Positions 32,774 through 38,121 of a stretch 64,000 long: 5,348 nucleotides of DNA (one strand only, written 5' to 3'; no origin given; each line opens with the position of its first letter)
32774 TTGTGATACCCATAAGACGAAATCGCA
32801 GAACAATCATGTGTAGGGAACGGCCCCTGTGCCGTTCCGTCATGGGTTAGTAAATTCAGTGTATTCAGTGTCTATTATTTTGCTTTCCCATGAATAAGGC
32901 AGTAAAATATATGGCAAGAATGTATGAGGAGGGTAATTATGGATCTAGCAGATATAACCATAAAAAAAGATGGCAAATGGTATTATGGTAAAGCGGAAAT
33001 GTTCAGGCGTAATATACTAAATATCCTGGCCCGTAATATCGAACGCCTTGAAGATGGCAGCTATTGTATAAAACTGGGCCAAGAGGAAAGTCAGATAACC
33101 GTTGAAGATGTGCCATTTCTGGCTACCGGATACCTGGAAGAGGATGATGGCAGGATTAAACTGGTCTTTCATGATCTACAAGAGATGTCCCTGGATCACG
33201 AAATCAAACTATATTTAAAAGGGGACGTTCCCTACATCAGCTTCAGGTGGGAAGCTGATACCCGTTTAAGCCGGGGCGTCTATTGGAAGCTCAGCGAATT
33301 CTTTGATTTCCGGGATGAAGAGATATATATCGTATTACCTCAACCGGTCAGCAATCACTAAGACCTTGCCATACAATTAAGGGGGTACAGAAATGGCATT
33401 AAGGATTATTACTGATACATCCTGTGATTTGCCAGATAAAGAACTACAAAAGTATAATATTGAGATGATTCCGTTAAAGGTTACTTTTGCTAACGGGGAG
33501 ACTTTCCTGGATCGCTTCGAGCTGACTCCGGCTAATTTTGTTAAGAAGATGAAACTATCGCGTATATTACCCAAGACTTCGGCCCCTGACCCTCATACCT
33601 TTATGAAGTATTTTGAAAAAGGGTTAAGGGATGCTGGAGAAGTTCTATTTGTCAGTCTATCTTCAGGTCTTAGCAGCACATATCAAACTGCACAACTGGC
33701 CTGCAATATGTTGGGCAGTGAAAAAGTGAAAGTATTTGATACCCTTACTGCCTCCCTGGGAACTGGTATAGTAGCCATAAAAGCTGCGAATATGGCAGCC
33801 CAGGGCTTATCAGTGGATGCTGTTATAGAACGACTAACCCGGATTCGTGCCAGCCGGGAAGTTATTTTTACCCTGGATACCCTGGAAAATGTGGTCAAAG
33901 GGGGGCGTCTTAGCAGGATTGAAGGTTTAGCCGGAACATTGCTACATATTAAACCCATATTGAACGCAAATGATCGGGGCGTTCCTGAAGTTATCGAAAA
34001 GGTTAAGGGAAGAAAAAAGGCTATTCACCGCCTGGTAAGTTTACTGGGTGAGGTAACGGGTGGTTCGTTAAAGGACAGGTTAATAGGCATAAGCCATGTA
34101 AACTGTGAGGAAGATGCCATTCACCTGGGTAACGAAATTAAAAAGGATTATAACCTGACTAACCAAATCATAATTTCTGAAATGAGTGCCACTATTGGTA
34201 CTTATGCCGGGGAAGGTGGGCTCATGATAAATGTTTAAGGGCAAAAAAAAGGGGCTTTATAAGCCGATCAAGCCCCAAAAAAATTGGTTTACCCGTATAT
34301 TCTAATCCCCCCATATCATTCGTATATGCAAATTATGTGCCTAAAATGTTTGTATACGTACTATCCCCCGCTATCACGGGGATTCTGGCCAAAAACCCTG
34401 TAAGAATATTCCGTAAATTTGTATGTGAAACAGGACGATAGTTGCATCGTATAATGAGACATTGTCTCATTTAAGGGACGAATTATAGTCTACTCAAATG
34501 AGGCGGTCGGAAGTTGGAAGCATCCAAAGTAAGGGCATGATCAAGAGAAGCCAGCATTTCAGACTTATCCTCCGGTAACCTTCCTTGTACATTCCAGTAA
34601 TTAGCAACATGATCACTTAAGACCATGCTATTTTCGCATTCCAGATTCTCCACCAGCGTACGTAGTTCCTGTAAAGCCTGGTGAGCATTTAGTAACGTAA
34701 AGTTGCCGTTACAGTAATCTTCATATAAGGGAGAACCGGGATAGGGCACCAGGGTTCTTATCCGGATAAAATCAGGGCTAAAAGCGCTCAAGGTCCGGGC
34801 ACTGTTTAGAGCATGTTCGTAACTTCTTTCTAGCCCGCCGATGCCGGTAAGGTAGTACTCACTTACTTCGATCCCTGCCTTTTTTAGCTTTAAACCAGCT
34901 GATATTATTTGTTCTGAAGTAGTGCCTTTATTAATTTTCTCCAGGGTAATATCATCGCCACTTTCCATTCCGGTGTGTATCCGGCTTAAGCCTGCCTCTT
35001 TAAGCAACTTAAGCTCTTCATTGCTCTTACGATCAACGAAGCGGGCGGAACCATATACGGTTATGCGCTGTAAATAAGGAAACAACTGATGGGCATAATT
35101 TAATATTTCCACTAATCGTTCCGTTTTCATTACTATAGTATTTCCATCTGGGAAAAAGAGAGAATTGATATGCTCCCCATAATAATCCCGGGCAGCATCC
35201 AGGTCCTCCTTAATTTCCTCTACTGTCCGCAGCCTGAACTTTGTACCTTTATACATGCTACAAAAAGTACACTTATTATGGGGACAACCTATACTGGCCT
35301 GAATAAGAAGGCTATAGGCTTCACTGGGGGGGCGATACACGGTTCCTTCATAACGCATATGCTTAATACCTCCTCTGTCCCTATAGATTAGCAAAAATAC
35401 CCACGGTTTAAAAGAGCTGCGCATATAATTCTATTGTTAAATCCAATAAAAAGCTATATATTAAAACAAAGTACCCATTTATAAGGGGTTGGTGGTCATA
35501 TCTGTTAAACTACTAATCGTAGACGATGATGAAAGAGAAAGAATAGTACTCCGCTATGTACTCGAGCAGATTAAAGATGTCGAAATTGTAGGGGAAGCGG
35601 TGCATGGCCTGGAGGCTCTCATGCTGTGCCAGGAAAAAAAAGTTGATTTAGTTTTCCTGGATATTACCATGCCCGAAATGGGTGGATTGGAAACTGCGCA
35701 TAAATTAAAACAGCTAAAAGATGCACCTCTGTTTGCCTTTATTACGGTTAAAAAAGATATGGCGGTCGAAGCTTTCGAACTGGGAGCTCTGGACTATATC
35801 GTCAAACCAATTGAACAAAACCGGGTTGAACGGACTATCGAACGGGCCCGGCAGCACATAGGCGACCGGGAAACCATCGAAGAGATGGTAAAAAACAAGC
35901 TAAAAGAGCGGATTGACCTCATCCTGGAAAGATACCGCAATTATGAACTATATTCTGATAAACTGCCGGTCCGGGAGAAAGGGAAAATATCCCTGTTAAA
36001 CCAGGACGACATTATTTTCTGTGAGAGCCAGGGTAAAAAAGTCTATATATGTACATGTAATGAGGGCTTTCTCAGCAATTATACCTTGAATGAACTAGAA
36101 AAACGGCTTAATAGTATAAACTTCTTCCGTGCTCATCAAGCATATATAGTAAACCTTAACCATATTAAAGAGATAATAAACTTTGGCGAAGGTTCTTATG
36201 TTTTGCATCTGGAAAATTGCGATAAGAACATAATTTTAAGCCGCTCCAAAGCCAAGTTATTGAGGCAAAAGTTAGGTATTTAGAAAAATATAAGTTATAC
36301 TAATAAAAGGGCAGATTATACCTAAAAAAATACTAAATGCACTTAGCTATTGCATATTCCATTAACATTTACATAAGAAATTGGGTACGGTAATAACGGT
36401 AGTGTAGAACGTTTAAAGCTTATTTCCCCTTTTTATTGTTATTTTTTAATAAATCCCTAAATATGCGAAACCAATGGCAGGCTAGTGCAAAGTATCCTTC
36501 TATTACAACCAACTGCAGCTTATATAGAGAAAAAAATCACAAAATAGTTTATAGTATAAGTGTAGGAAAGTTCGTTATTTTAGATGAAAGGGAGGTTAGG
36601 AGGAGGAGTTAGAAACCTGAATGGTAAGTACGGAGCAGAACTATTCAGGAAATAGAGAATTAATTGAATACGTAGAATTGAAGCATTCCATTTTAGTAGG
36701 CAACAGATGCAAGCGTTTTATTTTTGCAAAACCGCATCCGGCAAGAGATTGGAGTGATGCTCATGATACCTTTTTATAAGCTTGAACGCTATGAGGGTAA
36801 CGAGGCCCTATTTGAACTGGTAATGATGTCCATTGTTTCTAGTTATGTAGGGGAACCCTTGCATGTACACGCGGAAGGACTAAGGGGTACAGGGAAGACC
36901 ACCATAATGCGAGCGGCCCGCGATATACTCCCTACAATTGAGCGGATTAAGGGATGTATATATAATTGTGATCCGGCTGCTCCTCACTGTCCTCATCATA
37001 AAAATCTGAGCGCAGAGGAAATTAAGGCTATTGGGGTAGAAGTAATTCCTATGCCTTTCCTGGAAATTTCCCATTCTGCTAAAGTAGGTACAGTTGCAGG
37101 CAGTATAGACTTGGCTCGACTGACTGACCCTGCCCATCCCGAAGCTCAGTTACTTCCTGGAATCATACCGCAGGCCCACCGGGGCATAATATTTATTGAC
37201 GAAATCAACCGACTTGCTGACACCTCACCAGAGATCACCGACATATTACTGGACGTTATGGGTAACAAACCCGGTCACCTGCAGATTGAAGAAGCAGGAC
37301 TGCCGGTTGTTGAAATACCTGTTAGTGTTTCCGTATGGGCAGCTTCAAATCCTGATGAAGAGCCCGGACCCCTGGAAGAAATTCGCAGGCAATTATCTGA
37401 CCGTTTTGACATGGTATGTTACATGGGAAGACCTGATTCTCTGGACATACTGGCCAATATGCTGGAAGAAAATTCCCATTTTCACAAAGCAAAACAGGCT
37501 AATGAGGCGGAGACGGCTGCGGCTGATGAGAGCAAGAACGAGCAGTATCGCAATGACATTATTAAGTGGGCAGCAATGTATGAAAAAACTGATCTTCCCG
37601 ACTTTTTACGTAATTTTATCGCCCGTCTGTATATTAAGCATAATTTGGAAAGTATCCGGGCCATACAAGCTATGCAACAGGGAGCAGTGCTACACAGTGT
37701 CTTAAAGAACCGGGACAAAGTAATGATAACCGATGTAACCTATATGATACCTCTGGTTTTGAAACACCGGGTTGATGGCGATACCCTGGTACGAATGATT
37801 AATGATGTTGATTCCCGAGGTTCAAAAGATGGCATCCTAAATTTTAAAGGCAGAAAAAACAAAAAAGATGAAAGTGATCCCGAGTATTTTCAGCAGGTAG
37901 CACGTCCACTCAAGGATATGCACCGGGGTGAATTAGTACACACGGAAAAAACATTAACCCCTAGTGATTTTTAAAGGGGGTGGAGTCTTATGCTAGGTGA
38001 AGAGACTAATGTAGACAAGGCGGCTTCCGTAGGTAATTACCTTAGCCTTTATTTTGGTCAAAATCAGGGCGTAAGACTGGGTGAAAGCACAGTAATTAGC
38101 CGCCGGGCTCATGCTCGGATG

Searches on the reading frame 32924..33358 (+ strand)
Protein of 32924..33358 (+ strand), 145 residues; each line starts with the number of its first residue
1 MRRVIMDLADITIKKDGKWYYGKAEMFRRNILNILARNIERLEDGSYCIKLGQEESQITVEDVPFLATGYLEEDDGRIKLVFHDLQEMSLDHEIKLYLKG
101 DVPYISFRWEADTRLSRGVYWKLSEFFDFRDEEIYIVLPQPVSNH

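Call 15: search_protein_families(library=pfam, proteins=[window:32924-33358:+], max_evalue=0.001)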
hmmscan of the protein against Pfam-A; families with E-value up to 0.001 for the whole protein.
window:32924-33358:+ (145 aa): 1 family
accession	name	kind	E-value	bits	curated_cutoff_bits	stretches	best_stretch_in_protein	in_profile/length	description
PF06938.16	DUF1285_N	-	5.2e-07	29.8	29.3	1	9-63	14-67/67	Domain of unknown function (DUF1285), N-terminal domain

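Call 28: search_protein_families(library=ncbifam, proteins=[window:32924-33358:+], max_evalue=0.001)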
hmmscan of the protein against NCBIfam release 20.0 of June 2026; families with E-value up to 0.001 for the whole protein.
window:32924-33358:+ (145 aa): 0 families

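Call 29: search_solved_structures(query=window:32924-33358:+, max_evalue=10, show_alignments=1)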
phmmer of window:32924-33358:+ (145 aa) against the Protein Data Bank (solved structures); distinct sequences matched with E-value up to 10: 1.
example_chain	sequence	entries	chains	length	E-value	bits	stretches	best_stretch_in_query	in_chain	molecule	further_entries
2re3_A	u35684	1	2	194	0.0028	20.8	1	10-79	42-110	Uncharacterized protein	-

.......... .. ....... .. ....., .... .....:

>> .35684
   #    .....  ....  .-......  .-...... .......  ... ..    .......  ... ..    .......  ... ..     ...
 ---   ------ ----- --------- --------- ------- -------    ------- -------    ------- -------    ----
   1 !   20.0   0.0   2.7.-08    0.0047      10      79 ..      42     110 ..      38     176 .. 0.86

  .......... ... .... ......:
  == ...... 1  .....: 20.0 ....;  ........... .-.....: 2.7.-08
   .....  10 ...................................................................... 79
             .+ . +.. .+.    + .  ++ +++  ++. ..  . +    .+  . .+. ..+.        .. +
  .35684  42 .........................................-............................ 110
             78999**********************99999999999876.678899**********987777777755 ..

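Call 38: find_homologous_proteins(query=window:32924-33358:+, max_evalue=0.001)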
Query window:32924-33358:+ (145 aa): 268 proteins with E <= 0.001 among 281 candidates; the best 120 are listed.
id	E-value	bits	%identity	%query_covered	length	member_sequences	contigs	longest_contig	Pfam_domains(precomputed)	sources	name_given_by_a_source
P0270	3.8e-83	295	94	97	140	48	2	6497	PF06938.17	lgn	-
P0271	2.0e-80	286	92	96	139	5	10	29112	PF06938.17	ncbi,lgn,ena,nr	ncbi:MAG: DUF1285 domain-containing protein [Syntrophomonadaceae bacterium]|nr:DUF1285 domain-contai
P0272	5.8e-72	258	79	95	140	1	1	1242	PF06938.17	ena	-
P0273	2.4e-70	253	83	92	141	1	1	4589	-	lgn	-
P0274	7.7e-70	251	79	95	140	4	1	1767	-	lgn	-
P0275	1.5e-68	247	78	95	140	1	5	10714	-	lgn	-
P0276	2.2e-68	247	81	92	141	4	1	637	-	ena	-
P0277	6.5e-68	245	80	94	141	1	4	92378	-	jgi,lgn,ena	-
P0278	1.2e-66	241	79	92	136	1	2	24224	PF06938.17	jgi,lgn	jgi:hypothetical protein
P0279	3.0e-66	240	82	92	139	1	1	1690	PF06938.17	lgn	-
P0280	7.1e-66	238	80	91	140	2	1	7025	PF06938.17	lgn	-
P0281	5.0e-65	236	76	92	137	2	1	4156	-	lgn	-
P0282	5.5e-65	236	78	93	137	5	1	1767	-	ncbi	-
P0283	1.3e-64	234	75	92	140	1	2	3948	-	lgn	-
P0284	4.0e-64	233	79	93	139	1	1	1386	PF06938.17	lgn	-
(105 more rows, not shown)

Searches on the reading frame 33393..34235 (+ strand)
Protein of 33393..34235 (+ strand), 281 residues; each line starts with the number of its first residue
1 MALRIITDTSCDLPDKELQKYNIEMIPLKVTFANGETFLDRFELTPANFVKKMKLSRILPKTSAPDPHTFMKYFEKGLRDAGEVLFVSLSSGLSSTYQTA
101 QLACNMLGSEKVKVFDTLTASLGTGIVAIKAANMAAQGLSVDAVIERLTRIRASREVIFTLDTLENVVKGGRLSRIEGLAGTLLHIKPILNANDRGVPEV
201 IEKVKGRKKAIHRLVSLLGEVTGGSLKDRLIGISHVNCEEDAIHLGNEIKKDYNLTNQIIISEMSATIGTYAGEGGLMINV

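Call 15: search_protein_families(library=pfam, proteins=[window:33393-34235:+], max_evalue=0.001)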
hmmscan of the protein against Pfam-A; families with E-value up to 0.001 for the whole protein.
window:33393-34235:+ (281 aa): 1 family
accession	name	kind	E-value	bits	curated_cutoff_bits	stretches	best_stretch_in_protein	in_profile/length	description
PF02645.21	DegV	-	2.2e-77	260.6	27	1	3-275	2-271/280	Uncharacterised protein, DegV family COG1307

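Call 28: search_protein_families(library=ncbifam, proteins=[window:33393-34235:+], max_evalue=0.001)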
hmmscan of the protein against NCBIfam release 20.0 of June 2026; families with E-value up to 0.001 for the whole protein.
window:33393-34235:+ (281 aa): 2 families
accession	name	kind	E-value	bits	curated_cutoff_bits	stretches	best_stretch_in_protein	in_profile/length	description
TIGR00762.1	DegV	domain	2.5e-84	282.7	99.7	1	4-279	2-273/276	DegV family EDD domain-containing protein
NF038249.1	fatty_FakB1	equivalog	4.5e-50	170.4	350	1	1-279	1-277/286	fatty acid kinase binding subunit FakB1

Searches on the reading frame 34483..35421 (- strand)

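Call 15: search_protein_families(library=pfam, proteins=[window:34483-35421:-], max_evalue=0.001)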
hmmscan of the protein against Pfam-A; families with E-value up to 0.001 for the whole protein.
window:34483-35421:- (312 aa): 1 family
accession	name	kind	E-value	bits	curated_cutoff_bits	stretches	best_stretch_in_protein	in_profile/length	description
PF04055.27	Radical_SAM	-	4.6e-19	69.6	29.5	1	44-200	5-157/166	Radical SAM superfamily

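Call 28: search_protein_families(library=ncbifam, proteins=[window:34483-35421:-], max_evalue=0.001)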
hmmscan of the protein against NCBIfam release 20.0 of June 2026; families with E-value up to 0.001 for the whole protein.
window:34483-35421:- (312 aa): 27 families (the best 25 are shown)
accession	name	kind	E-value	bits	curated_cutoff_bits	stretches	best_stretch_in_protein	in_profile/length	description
TIGR03471.1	HpnJ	equivalog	7.7e-18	64.6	577.6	1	40-239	200-390/472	hopanoid biosynthesis associated radical SAM protein HpnJ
TIGR02026.1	BchE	equivalog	7.9e-16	58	481.35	1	37-235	194-386/497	magnesium-protoporphyrin IX monomethyl ester anaerobic oxidative cyclase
TIGR04072.2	rSAM_ladder_B12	equivalog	1.3e-13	50.5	360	1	39-195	182-332/443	lipid biosynthesis B12-binding/radical SAM protein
TIGR04479.1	bcpD_PhpK_rSAM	subfamily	3.8e-13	48.7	600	1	37-235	241-430/504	PhpK family radical SAM P-methyltransferase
TIGR01212.1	TIGR01212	equivalog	1.6e-11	43.9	180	1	38-263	20-254/302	tRNA modification radical SAM protein MnmL/YtqA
TIGR04013.1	B12_SAM_MJ_1487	hypoth_equivalog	1.4e-08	34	251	1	36-234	150-355/382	TIGR04013 family B12-binding domain/radical SAM domain-containing protein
TIGR03975.1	rSAM_ocin_1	subfamily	1.8e-08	33.4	281.85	1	37-215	261-434/606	RiPP maturation radical SAM C-methyltransferase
TIGR03994.1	rSAM_HemZ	equivalog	8.6e-08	31.7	321.4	1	35-232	84-284/401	coproporphyrinogen dehydrogenase HemZ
TIGR04014.1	B12_SAM_MJ_0865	equivalog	2.1e-07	30.1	360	1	40-235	163-357/434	methyl-coenzyme M reductase glutamine C-methyltransferase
TIGR01211.1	ELP3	subfamily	2.1e-07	29.8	350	1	134-251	206-324/522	tRNA uridine(34) 5-carboxymethylaminomethyl modification radical SAM/GNAT enzyme Elp3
TIGR01210.1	TIGR01210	equivalog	4.2e-07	29.5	212.15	1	39-191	18-176/313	archaeosine biosynthesis radical SAM protein RaSEA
NF006064.0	PRK08207.2-2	equivalog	8.5e-07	28.3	504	1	46-259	154-372/465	coproporphyrinogen III oxidase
TIGR03910.1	pyrrolys_PylB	equivalog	1e-06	27.9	348.2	1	48-245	67-259/347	methylornithine synthase PylB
NF050148.1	rSAM_ApyD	equivalog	1.2e-06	27.2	750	1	38-237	200-394/645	RiPP biosynthesis radical SAM protein ApyD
NF006067.1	PRK08208.1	equivalog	2.8e-06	26.5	380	1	48-218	46-221/427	STM4012 family radical SAM protein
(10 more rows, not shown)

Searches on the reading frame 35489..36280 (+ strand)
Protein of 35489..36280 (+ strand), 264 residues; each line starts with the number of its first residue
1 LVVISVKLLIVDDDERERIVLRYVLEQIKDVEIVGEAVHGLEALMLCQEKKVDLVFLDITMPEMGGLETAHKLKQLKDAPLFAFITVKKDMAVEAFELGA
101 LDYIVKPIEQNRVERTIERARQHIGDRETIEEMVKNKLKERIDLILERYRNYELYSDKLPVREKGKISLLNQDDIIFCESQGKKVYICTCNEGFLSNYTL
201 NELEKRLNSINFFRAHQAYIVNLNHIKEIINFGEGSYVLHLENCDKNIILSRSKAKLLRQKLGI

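Call 16: search_protein_families(library=pfam, proteins=[window:35489-36280:+], max_evalue=0.001)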
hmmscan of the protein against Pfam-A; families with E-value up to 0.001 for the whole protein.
window:35489-36280:+ (264 aa): 2 families
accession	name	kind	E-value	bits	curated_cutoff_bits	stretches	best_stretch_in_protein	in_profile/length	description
PF04397.21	LytTR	-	7.7e-26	90.6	22.6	1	166-262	2-97/98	LytTr DNA-binding domain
PF00072.30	Response_reg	-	2e-23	83.1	30.2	1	9-117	2-110/111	Response regulator receiver domain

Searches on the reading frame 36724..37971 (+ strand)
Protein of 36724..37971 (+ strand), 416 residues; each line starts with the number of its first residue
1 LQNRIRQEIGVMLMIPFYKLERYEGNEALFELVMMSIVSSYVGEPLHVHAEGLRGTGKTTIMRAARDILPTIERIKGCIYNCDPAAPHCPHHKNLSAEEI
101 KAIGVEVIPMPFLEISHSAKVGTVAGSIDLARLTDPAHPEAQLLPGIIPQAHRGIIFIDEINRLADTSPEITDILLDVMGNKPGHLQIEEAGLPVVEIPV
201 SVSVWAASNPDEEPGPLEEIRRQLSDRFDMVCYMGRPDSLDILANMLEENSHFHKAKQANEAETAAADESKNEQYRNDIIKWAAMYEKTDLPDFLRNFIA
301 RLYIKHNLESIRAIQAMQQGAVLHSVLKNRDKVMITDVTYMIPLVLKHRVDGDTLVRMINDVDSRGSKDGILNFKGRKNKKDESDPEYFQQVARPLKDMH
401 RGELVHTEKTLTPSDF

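Call 16: search_protein_families(library=pfam, proteins=[window:36724-37971:+], max_evalue=0.001)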
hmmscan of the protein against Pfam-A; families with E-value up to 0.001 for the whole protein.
window:36724-37971:+ (416 aa): 3 families
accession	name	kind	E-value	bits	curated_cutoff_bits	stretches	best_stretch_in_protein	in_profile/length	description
PF17863.7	AAA_lid_2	-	2.9e-08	33.8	22.7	1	299-351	4-55/74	AAA lid domain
PF01078.27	Mg_chelatase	-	0.00024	21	20.3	0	52-210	29-158/207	Magnesium chelatase, subunit ChlI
PF00493.29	MCM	-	0.00025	20.6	23.3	1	133-233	102-203/224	MCM P-loop domain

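Call 28: search_protein_families(library=ncbifam, proteins=[window:36724-37971:+], max_evalue=0.001)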
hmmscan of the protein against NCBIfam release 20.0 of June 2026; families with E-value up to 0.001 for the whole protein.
window:36724-37971:+ (416 aa): 4 families
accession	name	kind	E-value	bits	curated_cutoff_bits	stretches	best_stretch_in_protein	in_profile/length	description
TIGR02442.1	Cob-chelat-sub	hypoth_equivalog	5.5e-43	147.3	779.45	1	49-365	29-319/641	putative cobaltochelatase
TIGR02030.1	BchI-ChlI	equivalog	1.4e-29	103.3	466.95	1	31-356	14-320/337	magnesium chelatase ATPase subunit I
TIGR02031.1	BchD-ChlD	equivalog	3.7e-21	75.5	499.55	1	51-350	22-271/608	magnesium chelatase ATPase subunit D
TIGR00764.1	lon_rel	equivalog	0.00013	20.7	516.6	0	133-165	200-230/608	ATP-dependent protease LonB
